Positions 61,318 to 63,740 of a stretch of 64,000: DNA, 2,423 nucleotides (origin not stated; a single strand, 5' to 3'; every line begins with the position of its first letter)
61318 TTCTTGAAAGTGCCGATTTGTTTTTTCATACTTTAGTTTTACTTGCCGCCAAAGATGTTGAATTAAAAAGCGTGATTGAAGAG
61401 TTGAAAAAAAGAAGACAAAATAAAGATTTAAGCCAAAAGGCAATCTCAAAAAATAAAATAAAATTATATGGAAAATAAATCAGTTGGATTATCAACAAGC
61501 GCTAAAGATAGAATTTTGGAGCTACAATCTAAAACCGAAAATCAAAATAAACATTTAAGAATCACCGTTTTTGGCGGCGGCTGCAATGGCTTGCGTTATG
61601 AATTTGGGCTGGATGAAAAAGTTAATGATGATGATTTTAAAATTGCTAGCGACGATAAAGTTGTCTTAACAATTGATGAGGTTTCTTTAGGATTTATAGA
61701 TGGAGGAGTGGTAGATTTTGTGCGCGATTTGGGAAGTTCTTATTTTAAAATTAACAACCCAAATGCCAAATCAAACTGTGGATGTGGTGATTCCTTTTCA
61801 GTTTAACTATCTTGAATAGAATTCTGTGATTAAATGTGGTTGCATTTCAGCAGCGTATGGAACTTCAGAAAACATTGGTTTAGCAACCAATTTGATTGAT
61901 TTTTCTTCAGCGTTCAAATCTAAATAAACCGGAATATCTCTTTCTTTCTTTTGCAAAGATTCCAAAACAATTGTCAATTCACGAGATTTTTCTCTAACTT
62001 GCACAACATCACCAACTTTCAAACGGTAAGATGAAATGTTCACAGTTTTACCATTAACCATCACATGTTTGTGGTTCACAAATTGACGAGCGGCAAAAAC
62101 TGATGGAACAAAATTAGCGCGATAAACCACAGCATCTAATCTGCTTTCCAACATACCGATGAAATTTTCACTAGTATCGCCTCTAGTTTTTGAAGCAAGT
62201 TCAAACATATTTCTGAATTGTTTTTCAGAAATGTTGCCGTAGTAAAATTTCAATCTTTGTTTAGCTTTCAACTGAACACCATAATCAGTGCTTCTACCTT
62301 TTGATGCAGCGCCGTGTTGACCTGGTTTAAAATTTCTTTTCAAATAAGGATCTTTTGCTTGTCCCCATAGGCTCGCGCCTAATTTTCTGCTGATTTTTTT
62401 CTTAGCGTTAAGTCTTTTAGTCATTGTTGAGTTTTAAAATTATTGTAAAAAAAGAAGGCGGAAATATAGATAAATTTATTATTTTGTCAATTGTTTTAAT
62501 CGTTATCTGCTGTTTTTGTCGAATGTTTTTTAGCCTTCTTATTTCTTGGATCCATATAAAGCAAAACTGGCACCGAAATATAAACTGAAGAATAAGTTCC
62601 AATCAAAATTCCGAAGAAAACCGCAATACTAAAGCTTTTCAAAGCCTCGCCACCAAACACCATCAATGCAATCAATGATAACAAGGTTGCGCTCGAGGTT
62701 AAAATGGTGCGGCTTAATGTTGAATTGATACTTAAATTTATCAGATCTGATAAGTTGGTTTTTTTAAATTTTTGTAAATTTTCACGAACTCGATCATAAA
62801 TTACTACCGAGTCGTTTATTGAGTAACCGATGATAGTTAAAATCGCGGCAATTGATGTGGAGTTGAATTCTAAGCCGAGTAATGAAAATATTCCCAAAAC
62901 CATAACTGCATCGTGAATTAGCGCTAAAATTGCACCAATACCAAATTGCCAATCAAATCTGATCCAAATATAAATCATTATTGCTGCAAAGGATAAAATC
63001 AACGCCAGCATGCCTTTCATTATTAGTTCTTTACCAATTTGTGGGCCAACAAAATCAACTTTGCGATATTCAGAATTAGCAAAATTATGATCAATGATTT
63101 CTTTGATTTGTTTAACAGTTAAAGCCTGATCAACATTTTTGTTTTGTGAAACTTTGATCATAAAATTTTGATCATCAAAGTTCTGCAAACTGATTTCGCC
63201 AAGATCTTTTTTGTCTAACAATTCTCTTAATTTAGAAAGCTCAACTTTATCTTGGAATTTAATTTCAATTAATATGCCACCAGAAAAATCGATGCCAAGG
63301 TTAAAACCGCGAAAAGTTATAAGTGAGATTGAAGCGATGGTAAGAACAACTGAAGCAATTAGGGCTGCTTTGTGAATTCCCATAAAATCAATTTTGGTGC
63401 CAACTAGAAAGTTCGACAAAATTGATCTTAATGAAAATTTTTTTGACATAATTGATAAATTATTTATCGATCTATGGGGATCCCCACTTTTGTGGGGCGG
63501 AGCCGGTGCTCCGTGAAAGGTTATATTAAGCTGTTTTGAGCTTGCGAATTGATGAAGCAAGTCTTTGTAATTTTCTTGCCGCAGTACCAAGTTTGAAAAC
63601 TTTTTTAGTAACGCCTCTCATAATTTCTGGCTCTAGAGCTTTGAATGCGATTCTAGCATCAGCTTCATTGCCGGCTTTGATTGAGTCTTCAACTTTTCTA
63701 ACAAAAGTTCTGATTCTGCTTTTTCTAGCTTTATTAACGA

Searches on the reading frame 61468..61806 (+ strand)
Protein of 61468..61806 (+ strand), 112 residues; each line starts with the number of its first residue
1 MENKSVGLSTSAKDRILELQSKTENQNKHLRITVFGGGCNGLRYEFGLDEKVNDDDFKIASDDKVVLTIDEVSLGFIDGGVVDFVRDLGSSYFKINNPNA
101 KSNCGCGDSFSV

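Call 27: search_protein_families(library=pfam, max_evalue=0.001, proteins=[window:61468-61806:+])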
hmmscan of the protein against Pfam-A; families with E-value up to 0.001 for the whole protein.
window:61468-61806:+ (112 aa): 1 family
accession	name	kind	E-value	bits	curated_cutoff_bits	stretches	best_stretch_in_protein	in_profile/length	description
PF01521.26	Fe-S_biosyn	-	4.5e-16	59.5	26.3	1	8-108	5-110/110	Iron-sulphur cluster biosynthesis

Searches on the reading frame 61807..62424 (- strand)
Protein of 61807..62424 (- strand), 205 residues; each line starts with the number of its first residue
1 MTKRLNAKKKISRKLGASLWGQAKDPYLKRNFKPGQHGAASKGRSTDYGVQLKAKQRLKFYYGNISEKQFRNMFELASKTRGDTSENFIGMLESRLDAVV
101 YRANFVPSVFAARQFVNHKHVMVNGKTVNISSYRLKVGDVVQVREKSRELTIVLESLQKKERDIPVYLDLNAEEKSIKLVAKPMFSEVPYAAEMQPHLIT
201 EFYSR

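Call 27: search_protein_families(library=pfam, max_evalue=0.001, proteins=[window:61807-62424:-])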
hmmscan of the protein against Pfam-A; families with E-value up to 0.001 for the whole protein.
window:61807-62424:- (205 aa): 3 families
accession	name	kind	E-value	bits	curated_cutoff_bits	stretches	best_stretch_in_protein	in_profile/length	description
PF00163.24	Ribosomal_S4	-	1.8e-21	77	23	1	6-93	4-95/95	Ribosomal protein S4/S9 N-terminal domain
PF01479.30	S4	-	9.5e-17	60.9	22.8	1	95-141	2-48/48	S4 domain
PF13275.11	S4_2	-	0.00046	20.5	24.6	1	103-147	17-61/65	S4 domain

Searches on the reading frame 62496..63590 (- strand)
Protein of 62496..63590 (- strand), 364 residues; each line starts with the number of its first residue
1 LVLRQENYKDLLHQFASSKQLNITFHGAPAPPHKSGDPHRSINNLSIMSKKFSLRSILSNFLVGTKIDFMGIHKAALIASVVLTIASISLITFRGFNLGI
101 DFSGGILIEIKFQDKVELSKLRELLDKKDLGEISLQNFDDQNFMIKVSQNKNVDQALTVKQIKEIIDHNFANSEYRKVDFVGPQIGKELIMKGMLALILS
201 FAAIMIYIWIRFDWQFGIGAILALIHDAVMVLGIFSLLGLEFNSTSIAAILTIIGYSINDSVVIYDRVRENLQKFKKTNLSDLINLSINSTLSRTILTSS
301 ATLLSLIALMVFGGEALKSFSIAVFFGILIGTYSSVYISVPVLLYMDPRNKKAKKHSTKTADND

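Call 27: search_protein_families(library=pfam, max_evalue=0.001, proteins=[window:62496-63590:-])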
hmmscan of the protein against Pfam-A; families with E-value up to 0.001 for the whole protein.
window:62496-63590:- (364 aa): 2 families
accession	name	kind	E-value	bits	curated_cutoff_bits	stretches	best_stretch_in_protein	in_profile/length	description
PF02355.23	SecD_SecF_C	-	9.1e-70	234.4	20.5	1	162-347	2-187/189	Protein export membrane protein SecD/SecF, C-terminal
PF07549.19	Sec_GG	-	2.9e-09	36.6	20.3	1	90-116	2-28/28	SecD/SecF GG Motif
